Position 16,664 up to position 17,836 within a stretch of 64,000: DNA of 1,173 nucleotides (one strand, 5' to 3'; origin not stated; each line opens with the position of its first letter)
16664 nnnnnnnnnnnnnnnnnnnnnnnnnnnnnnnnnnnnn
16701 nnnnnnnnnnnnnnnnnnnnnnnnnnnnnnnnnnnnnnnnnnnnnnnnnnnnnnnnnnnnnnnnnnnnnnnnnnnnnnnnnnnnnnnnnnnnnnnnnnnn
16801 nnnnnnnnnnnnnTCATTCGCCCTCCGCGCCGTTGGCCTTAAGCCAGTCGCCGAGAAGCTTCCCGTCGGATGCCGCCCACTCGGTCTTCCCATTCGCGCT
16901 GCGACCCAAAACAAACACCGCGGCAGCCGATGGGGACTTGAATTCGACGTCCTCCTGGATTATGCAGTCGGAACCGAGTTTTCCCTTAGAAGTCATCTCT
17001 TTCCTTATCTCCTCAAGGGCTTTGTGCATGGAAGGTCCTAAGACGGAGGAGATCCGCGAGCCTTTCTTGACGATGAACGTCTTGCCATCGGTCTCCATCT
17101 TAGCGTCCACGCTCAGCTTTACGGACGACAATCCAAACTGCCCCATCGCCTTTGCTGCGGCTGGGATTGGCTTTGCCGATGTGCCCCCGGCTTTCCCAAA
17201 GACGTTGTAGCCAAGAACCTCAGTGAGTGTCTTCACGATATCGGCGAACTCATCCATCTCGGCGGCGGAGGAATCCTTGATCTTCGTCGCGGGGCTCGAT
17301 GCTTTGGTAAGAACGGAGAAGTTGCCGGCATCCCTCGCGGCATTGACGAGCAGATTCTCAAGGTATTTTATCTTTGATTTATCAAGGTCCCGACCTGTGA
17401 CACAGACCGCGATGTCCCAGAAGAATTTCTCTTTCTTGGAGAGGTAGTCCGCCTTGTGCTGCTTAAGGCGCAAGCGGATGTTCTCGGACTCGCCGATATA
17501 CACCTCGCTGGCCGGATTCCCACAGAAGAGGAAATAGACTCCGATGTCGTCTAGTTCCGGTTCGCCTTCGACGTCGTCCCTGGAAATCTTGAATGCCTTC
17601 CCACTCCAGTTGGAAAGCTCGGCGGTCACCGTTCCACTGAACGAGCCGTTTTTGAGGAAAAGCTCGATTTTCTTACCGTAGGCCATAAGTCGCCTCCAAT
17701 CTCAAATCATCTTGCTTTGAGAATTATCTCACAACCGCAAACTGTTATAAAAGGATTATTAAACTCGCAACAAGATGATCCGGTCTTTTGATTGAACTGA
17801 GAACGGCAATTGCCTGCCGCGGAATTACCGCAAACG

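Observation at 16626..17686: GIY-YIG/DUF4357 nuclease and small XRE regulator translationally coupled to the head of the hsdR operon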

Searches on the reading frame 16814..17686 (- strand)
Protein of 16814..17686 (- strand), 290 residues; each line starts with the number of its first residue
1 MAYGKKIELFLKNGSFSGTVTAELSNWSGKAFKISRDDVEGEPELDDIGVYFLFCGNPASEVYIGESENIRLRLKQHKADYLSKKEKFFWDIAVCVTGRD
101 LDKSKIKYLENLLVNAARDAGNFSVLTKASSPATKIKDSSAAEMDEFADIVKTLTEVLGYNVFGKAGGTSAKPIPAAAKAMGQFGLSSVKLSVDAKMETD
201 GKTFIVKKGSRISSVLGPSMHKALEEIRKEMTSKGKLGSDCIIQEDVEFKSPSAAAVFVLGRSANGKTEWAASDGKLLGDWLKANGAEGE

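Call 3: search_protein_families(library=pfam, proteins=[window:16814-17686:-], max_evalue=0.01)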
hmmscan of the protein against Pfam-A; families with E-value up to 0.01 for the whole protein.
window:16814-17686:- (290 aa): 3 families
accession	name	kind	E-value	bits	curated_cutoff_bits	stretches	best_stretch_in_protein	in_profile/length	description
PF14267.11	DUF4357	-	8e-16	58.2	38.4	1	228-277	1-53/54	Domain of unknown function (DUF4357)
PF01541.30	GIY-YIG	-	5.1e-06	27.1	22.6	1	49-118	3-73/78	GIY-YIG catalytic domain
PF18755.6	RAMA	-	0.0082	16.5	35.2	0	228-281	41-97/107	Restriction Enzyme Adenine Methylase Associated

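Call 5: search_protein_families(library=ncbifam, proteins=[window:16814-17686:-], max_evalue=0.1)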
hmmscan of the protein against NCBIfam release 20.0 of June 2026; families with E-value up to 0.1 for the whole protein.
window:16814-17686:- (290 aa): 3 families
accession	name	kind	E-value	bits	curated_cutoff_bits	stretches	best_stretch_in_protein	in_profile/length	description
TIGR01453.1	grpIintron_endo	subfamily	2.2e-05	24.6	56.05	1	49-144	3-107/215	group I intron endonuclease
NF011261.0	PRK14667.1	equivalog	0.0049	15.4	818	1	39-87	10-55/567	excinuclease ABC subunit C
NF041097.1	keto_inos_dh_IolM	equivalog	0.019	13.7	450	1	135-251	254-369/389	scyllo-inosose 3-dehydrogenase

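Call 6: search_protein_families(library=padloc, proteins=[window:16814-17686:-], max_evalue=0.1)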
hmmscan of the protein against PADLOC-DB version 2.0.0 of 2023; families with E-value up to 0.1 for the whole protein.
window:16814-17686:- (290 aa): 8 families
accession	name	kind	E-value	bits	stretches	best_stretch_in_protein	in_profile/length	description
PDLC04925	PDC-S14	-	3.3e-73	244.3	1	1-282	13-295/301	-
PDLC04923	PDC-S14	-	9.6e-71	236.4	1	1-284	21-312/320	-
PDLC04922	PDC-S14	-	4.1e-30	103.1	1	7-284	6-300/305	-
PDLC04924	PDC-S14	-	4.7e-16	57.3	1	37-272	39-271/280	-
PDLC05040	PDC-S57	-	4.8e-14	50.8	1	192-281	140-224/229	-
PDLC04921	PDC-S14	-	2.3e-11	41.5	1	44-273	45-256/280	-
PDLC02190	DUF3780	-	1.3e-06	25.9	1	202-278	273-352/361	-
PDLC03975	UzuA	-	0.041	11.5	1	60-77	168-185/277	-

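Call 13: find_homologous_proteins(query=window:16814-17686:-, max_evalue=0.00001)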
Query window:16814-17686:- (290 aa): 2250 proteins with E <= 0.00001 among 5427 candidates; the best 120 are listed.
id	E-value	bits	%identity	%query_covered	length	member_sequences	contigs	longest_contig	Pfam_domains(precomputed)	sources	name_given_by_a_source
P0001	1.1e-173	594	94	100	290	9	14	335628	PF01541.31,PF14267.12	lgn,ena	-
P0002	3.6e-172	589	93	100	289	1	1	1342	PF01541.31,PF14267.12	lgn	-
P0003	1.0e-168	578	92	100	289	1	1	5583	PF01541.31,PF14267.12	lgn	-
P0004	6.6e-163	559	89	100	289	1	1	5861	PF01541.31,PF14267.12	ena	-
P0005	2.9e-140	484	76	99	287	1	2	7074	PF14267.12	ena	-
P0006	3.4e-140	484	76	99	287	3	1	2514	PF01541.31,PF14267.12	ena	-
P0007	4.4e-139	481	76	99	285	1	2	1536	PF01541.31,PF14267.12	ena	-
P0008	2.3e-138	478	75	99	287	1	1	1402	PF14267.12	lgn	-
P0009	2.3e-137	475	74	99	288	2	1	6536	PF01541.31,PF14267.12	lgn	-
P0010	7.7e-88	312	52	100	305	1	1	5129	PF01541.31,PF14267.12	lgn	-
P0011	7.2e-84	299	51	100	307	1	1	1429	PF01541.31,PF14267.12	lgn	-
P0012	4.8e-61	225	46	95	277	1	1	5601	PF01541.31,PF14267.12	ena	-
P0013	2.2e-58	216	46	97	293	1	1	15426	PF01541.31,PF14267.12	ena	-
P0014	4.1e-58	215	46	97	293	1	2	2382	PF01541.31,PF14267.12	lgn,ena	-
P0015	2.3e-57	213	43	96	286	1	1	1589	PF01541.31,PF14267.12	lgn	-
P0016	4.0e-57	212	44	96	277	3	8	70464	PF01541.31,PF14267.12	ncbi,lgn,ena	-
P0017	5.3e-57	211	44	97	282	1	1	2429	PF14267.12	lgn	-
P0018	1.0e-56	210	43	97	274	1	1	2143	PF14267.12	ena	-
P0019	1.1e-56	210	47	93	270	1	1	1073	PF14267.12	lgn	-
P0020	1.2e-56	210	46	97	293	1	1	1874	PF01541.31,PF14267.12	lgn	-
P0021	1.6e-56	210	43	97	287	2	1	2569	PF14267.12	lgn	-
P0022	1.6e-56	210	43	97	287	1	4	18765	PF14267.12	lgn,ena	-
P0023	2.6e-56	209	45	96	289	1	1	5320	PF01541.31,PF14267.12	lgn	-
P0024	3.6e-56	209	45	96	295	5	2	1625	PF14267.12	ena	-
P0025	3.6e-56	209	43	96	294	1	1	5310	PF14267.12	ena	-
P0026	3.7e-56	209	44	97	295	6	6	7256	PF01541.31,PF14267.12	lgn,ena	-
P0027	3.8e-56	209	46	96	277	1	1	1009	PF14267.12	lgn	-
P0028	5.3e-56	208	45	96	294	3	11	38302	PF01541.31,PF14267.12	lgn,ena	-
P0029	8.4e-56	207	44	97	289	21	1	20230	PF14267.12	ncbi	-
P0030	9.5e-56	207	44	95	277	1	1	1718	PF14267.12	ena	-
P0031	1.1e-55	207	43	97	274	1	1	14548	PF14267.12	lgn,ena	-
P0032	1.3e-55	207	44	95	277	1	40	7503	PF14267.12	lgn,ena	-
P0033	2.0e-55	206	45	97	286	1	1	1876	PF01541.31,PF14267.12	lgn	-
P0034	3.6e-55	205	45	93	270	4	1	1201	PF14267.12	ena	-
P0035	4.1e-55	205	44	96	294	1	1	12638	PF14267.12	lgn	-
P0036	4.9e-55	205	43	96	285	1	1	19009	PF01541.31,PF14267.12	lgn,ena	-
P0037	5.2e-55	205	44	96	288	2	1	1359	PF01541.31,PF14267.12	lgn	-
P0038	5.3e-55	205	43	96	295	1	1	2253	PF14267.12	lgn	-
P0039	5.5e-55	205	45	97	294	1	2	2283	PF01541.31,PF14267.12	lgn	-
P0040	5.8e-55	205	44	97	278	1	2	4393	PF14267.12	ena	-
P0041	5.9e-55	205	43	96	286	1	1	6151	PF14267.12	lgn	-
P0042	6.5e-55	205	43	96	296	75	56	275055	PF14267.12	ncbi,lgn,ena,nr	ncbi:GIY-YIG nuclease family protein [Lachnospiraceae bacterium OM04-12BH]|nr:GIY-YIG nuclease famil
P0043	7.4e-55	204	43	96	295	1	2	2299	PF14267.12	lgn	-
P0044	7.8e-55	204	43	96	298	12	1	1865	PF14267.12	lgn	-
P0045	9.0e-55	204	44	96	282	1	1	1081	PF14267.12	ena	-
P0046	9.3e-55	204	44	97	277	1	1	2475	PF14267.12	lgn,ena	-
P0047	1.2e-54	204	45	97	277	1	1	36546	PF14267.12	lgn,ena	-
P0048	1.2e-54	204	44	96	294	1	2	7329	PF14267.12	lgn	-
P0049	1.3e-54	204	43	97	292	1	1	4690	PF14267.12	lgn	-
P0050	1.3e-54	204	45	97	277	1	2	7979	PF14267.12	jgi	-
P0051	1.4e-54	203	42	97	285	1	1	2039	PF14267.12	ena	-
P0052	1.5e-54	203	42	96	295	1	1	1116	PF14267.12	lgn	-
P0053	1.5e-54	203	44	95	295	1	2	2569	PF14267.12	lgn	-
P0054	1.5e-54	203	44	96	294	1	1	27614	PF14267.12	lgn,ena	-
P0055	1.6e-54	203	44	95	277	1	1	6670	PF14267.12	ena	-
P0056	1.6e-54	203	44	96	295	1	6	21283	PF14267.12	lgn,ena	-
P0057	1.7e-54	203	44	95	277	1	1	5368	PF14267.12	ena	-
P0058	2.1e-54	203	43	97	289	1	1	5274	PF14267.12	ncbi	-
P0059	2.1e-54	203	41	96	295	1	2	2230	PF14267.12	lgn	-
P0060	2.2e-54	203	43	97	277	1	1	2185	PF01541.31,PF14267.12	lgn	-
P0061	2.3e-54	203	43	97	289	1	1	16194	PF14267.12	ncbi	-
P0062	2.3e-54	203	42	96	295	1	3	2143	PF14267.12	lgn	-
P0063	2.4e-54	203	44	96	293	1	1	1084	PF14267.12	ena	-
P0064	2.4e-54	203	43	96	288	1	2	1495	PF01541.31,PF14267.12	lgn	-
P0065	2.5e-54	203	41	96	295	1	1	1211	PF14267.12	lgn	-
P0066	2.7e-54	202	43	96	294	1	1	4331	PF14267.12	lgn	-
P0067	2.9e-54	202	42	96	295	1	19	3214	PF14267.12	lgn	-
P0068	3.3e-54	202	44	96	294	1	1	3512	PF14267.12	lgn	-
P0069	3.4e-54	202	43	96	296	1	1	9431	PF14267.12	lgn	-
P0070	3.5e-54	202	42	97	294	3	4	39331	PF01541.31,PF14267.12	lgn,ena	-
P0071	3.8e-54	202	45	96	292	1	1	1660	PF01541.31,PF14267.12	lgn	-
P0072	4.2e-54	202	44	97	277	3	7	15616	PF14267.12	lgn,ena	-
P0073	4.2e-54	202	42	96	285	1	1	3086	PF14267.12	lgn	-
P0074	4.7e-54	202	43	96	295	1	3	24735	PF14267.12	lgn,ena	-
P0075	5.1e-54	202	43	96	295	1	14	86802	PF14267.12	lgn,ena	-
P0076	5.1e-54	202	42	96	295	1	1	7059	PF14267.12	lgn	-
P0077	5.2e-54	202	44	96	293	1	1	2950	PF14267.12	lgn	-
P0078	5.2e-54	202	43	97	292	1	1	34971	PF14267.12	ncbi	ncbi:MAG: GIY-YIG nuclease family protein [Acetatifactor sp.]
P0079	5.4e-54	202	44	96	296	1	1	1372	PF14267.12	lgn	-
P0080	5.4e-54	202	43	96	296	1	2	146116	PF14267.12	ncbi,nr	ncbi:MAG: GIY-YIG nuclease family protein [Butyrivibrio sp.]|nr:GIY-YIG nuclease family protein [Ace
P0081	5.4e-54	201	42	96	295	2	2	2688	PF14267.12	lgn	-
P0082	5.4e-54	201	42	96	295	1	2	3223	PF14267.12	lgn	-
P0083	5.5e-54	201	43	96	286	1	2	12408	PF14267.12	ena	-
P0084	5.9e-54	201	44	96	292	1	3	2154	PF14267.12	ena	-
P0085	6.5e-54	201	43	97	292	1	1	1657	PF14267.12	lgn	-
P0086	6.7e-54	201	44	97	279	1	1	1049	PF14267.12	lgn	-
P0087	6.9e-54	201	42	96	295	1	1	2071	PF14267.12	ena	-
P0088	7.5e-54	201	43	96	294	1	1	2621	PF14267.12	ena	-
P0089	7.6e-54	201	41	96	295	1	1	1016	PF14267.12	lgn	-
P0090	7.9e-54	201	44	97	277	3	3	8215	PF14267.12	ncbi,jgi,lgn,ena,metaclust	metaclust:\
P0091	7.9e-54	201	43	96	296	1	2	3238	PF14267.12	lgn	-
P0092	8.0e-54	201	45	96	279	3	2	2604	PF14267.12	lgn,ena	-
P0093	8.7e-54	201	43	97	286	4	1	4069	PF01541.31,PF14267.12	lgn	-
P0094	9.0e-54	201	42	96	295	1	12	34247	PF14267.12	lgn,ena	-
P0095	9.2e-54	201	44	96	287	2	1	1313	PF14267.12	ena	-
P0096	9.3e-54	201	41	96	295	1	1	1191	PF14267.12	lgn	-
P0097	9.6e-54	201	43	97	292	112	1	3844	PF14267.12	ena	-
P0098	9.9e-54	201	43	97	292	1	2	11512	PF14267.12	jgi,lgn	-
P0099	1.1e-53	201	44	96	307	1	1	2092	PF14267.12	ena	-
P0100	1.1e-53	201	43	96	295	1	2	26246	PF14267.12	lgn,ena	-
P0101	1.1e-53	201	44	97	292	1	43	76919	PF14267.12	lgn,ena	-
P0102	1.1e-53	200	44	97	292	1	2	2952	PF14267.12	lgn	-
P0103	1.1e-53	200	43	97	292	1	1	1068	PF14267.12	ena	-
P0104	1.1e-53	200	43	97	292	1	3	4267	PF14267.12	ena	-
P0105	1.1e-53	200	44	97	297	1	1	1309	PF14267.12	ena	-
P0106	1.1e-53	200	42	96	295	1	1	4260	PF14267.12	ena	-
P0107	1.1e-53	200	43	96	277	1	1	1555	PF14267.12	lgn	-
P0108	1.1e-53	200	44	97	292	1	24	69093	PF14267.12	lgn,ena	-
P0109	1.2e-53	200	44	96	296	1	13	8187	PF14267.12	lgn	-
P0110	1.2e-53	200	43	97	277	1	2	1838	PF14267.12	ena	-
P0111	1.2e-53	200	43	96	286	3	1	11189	PF14267.12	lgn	-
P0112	1.2e-53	200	43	96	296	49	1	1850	PF14267.12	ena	-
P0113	1.2e-53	200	44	96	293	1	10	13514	PF14267.12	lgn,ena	-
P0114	1.2e-53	200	43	97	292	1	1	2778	PF14267.12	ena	-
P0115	1.2e-53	200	42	96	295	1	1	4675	PF14267.12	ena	-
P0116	1.3e-53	200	44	96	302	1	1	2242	PF14267.12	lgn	-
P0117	1.3e-53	200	42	97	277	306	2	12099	PF01541.31,PF14267.12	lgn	-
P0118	1.3e-53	200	43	97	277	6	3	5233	PF01541.31,PF14267.12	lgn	-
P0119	1.3e-53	200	43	97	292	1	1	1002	PF14267.12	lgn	-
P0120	1.4e-53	200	43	97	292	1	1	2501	PF14267.12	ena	-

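Call 18: find_related_loci(query=A1, collection=genome_contigs, flank=10000)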
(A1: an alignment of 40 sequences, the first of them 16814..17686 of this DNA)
Query A1 (290 aa) in genome_contigs; peptide patterns used: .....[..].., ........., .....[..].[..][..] (x = any residue, [..] = any of these).
599 stretches matched a pattern (row limit reached: there are more); 516 encode a relative of the query (tblastn E <= 1e-3); the best 80 are kept; 80 distinct loci.
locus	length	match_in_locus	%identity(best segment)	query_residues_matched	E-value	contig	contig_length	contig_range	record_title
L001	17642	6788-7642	44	1-280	5e-64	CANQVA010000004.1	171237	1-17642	MAG: uncultured Ruminococcus sp. isolate Lapin-032__bin115 genome assembly, contig: Lapin-032__NODE_101_length_171237_co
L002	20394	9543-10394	44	1-278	9e-64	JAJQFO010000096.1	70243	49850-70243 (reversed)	MAG: Lachnospiraceae bacterium isolate MO.3_6 NODE_40_length_70243_cov_8.704394, whole genome shotgun sequence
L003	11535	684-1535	43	1-278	2e-63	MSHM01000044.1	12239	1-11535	MAG: Oscillospiraceae bacterium Zagget12 zag_T1_merged_singles_contig_9717, whole genome shotgun sequence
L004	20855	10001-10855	44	1-280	1e-63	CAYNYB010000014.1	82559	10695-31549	MAG TPA_asm: uncultured Alistipes sp. isolate SRP199465_co2_417 genome assembly, contig: NODE_431_length_82559_cov_70.52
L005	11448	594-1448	45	1-280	1e-63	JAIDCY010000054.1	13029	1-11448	MAG: Ruminococcus sp. isolate SC0309_S10_5 SC0309_S10_5_contig_54, whole genome shotgun sequence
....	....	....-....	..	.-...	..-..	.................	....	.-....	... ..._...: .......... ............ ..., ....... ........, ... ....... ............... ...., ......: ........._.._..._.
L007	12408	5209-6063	44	1-280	5e-63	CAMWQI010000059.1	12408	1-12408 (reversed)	MAG TPA_asm: uncultured Ruminococcus sp. isolate SRR14411280_bin.2_metawrap_v1.3_MAG genome assembly, contig: NODE.111_l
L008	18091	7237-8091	44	1-280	2e-62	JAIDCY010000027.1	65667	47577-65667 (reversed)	MAG: Ruminococcus sp. isolate SC0309_S10_5 SC0309_S10_5_contig_27, whole genome shotgun sequence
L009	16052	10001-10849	43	1-278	3e-62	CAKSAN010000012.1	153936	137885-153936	MAG: uncultured Acetatifactor sp. isolate REFINED_METABAT215_TOP10_CONTIGS_1500_ASSEMBLY_K77_MERGED__Hadza_MoBio_hadza-E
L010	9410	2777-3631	43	1-280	4e-62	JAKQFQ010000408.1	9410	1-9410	MAG: Bacillota bacterium isolate USDE_maxbin.203 k141_1225831, whole genome shotgun sequence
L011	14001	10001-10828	42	1-280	9e-62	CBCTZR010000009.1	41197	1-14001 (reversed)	MAG TPA_asm: uncultured Merdibacter sp. isolate SRR20550123_metabat2_41 genome assembly, contig: ERZ24911442.828, whole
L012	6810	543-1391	43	1-278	2e-61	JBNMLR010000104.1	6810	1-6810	MAG: Butyribacter sp. isolate CM_BacBut1159.12 k141_394051_length_6810_cov_9.0000, whole genome shotgun sequence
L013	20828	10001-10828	40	1-280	2e-61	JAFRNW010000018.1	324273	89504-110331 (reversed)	MAG: Clostridia bacterium isolate RGIG2640 Goat_Omasum-1__c318295, whole genome shotgun sequence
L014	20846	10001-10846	43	1-280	2e-61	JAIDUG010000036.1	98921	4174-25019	MAG: Ruminococcus sp. isolate SC0367_S14_6 SC0367_S14_6_contig_36, whole genome shotgun sequence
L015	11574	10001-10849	43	1-278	1e-61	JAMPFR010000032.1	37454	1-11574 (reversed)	MAG: Acetatifactor muris isolate NALB_7861_3 Scaffold_#32__SCF_032___37454_bp, whole genome shotgun sequence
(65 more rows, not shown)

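Call 20: predict_structure(protein=window:16814-17686:-)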
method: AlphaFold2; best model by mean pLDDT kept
length: 290 residues; sequences in the alignment: 1
mean_pLDDT: 34.5   pTM: 0.24
mean pLDDT of the five models: 34.5, 34.3, 31.8, 31.5, 29.8
residues with pLDDT >= 90: 0; 70-90: 0; 50-70: 8; < 50: 282
segments of 3 or more residues with pLDDT < 50: 1-224, 230-232, 234-279, 284-290
pLDDT, mean of each block of 10 residues (from residue 1): 33 35 34 36 38 34 27 27 30 37 44 42 28 28 35 34 27 30 27 25 28 34 51 44 37 34 35 43 43
secondary structure, 60 per line:
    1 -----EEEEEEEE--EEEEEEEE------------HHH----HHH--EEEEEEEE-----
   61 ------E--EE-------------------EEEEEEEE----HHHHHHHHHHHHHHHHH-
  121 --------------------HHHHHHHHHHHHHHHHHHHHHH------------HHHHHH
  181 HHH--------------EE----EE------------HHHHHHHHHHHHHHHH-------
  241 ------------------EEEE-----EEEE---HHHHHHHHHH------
elements in order: E6-13 E16-23 E48-55 E91-98 H103-119 H141-162 H175-183 H218-233 E259-262 E268-271 H275-284

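Call 21: find_encoding_contigs(protein=P0001, flank=10000, max_places=6)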
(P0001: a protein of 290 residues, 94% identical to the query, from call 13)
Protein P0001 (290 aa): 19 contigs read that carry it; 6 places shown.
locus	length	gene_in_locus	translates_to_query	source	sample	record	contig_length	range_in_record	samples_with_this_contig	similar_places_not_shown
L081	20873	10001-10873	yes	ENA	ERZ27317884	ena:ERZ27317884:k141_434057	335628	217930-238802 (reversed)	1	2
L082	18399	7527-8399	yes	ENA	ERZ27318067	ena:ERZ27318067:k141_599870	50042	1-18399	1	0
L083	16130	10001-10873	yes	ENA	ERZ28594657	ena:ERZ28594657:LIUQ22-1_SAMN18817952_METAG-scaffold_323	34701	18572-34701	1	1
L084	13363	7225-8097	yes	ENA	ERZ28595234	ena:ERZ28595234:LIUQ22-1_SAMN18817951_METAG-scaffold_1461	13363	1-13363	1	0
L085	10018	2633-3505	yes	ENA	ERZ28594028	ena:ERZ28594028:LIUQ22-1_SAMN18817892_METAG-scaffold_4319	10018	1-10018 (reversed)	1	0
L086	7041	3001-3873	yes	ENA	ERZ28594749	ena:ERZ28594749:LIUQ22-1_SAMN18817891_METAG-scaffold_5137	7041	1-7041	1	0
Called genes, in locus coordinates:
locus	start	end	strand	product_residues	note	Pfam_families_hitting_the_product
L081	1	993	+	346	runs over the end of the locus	PF13280:WYL (weak)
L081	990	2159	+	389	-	-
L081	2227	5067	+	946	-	PF00580:UvrD-helicase, PF01443:Viral_helicase1 (faint), PF13245:AAA_19, PF13087:AAA_12 (faint), PF13361:UvrD_C, PF13538:UvrD_C_2 (faint)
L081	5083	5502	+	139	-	-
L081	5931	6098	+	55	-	-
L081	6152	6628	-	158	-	-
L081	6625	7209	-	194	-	-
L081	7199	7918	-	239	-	PF14386:DUF4417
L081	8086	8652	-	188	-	PF06114:Peptidase_M78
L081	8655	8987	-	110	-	PF01381:HTH_3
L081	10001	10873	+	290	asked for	PF01541:GIY-YIG (weak), PF14267:DUF4357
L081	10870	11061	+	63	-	PF15731:MqsA_antitoxin (weak), PF13560:HTH_31, PF12844:HTH_19 (weak), PF01381:HTH_3, PF13412:HTH_24 (weak)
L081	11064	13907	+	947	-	PF04313:HSDR_N, PF00270:DEAD, PF04851:ResIII, PF18766:SWI2_SNF2, PF22679:T1R_D3-like, PF12008:EcoR124_C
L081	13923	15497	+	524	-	PF12161:HsdM_N, PF02384:N6_Mtase, PF07669:Eco57I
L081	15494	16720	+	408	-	PF01420:Methylase_S (faint)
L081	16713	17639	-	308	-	PF01420:Methylase_S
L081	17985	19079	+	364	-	PF01420:Methylase_S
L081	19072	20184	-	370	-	PF01420:Methylase_S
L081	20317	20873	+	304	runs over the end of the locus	PF14659:Phage_int_SAM_3 (weak), PF00589:Phage_integrase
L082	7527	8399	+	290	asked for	PF01541:GIY-YIG (weak), PF14267:DUF4357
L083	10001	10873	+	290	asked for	PF01541:GIY-YIG (weak), PF14267:DUF4357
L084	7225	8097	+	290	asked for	PF01541:GIY-YIG (weak), PF14267:DUF4357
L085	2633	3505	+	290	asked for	PF01541:GIY-YIG (weak), PF14267:DUF4357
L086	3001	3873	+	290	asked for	PF01541:GIY-YIG (weak), PF14267:DUF4357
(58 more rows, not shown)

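Call 22: find_encoding_contigs(protein=P0005, flank=10000, max_places=3)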
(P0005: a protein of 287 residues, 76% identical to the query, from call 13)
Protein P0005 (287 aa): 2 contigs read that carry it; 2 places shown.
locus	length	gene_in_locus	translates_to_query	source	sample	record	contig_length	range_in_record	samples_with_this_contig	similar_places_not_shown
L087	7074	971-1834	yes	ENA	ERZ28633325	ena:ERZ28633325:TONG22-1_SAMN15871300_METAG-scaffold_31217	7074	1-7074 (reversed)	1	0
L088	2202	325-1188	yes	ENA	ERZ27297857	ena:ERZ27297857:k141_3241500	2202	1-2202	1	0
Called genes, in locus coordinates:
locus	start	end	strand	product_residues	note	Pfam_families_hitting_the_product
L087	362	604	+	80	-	PF09954:DUF2188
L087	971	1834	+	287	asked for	PF14267:DUF4357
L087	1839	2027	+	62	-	PF15731:MqsA_antitoxin (weak), PF12844:HTH_19 (weak), PF13560:HTH_31, PF13412:HTH_24 (weak), PF01381:HTH_3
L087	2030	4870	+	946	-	PF04313:HSDR_N, PF00270:DEAD, PF04851:ResIII, PF18766:SWI2_SNF2, PF22679:T1R_D3-like, PF12008:EcoR124_C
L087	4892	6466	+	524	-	PF12161:HsdM_N, PF02384:N6_Mtase, PF07669:Eco57I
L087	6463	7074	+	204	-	?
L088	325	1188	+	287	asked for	PF14267:DUF4357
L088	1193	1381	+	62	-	PF15731:MqsA_antitoxin (weak), PF12844:HTH_19 (weak), PF13560:HTH_31, PF13412:HTH_24 (weak), PF01381:HTH_3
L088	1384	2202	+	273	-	?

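Call 23: find_encoding_contigs(protein=P0010, flank=10000, max_places=3)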
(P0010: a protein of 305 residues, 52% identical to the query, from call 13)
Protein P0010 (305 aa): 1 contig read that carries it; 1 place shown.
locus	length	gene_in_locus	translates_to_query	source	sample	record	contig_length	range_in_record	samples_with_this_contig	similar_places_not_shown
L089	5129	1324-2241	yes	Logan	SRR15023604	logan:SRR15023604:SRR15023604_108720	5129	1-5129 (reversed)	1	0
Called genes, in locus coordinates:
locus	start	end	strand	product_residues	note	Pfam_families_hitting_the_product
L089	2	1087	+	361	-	?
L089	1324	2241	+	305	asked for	PF01541:GIY-YIG (weak), PF14267:DUF4357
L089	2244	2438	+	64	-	PF15731:MqsA_antitoxin (weak), PF01381:HTH_3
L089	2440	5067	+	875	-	PF12161:HsdM_N, PF02384:N6_Mtase, PF07669:Eco57I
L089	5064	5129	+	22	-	?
